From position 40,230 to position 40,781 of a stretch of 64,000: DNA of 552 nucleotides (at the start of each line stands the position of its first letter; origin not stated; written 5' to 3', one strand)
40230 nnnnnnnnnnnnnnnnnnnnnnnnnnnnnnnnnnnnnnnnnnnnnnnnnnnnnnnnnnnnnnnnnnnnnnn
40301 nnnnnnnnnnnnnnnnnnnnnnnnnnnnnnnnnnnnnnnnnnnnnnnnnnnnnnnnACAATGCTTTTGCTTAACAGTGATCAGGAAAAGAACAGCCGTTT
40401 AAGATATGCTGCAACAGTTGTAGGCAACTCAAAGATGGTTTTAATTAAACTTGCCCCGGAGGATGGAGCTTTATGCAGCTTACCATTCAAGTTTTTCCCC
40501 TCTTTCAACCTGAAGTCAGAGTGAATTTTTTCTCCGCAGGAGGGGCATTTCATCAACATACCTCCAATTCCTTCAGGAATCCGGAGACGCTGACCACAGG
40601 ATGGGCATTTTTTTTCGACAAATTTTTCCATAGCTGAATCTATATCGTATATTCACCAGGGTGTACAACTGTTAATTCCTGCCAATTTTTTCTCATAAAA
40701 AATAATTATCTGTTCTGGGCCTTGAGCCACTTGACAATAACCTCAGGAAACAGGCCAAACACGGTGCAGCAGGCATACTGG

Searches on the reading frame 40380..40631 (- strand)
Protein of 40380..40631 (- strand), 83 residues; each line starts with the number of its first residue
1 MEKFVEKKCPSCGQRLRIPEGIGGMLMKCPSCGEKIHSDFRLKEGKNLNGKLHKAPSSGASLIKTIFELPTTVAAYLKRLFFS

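Call 40: search_protein_families(library=pfam, proteins=[window:40380-40631:-], max_evalue=0.001)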
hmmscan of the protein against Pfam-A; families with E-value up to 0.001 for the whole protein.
window:40380-40631:- (83 aa): 8 families
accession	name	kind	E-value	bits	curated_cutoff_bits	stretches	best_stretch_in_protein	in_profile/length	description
PF13248.11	Zn_ribbon_3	-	2.3e-05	24.1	27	0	6-16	2-11/26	zinc-ribbon domain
PF22747.2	Zn_ribbon_DUF2089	-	6.4e-05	23.4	27.6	1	9-44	1-30/32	DUF2089 zinc ribbon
PF12773.13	DZR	-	0.00012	22.6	27.3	1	7-41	13-39/45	Double zinc ribbon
PF14446.12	Prok-RING_1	-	0.00017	21.9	29.1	1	5-56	3-50/54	Prokaryotic RING finger family 1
PF07282.18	Cas12f1-like_TNB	-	0.00049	20.6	26.3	1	7-40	29-54/60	Cas12f1-like, TNB domain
PF13717.11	Zn_ribbon_4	-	0.00053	20.3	30.3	0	9-36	5-35/36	zinc-ribbon domain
PF24460.1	DUF7575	-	0.00061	19.5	28.5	0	28-37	5-14/28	Domain of unknown function (DUF7575)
PF03119.21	DNA_ligase_ZBD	-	0.00068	19.9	25.8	0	8-21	1-14/27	NAD-dependent DNA ligase C4 zinc finger domain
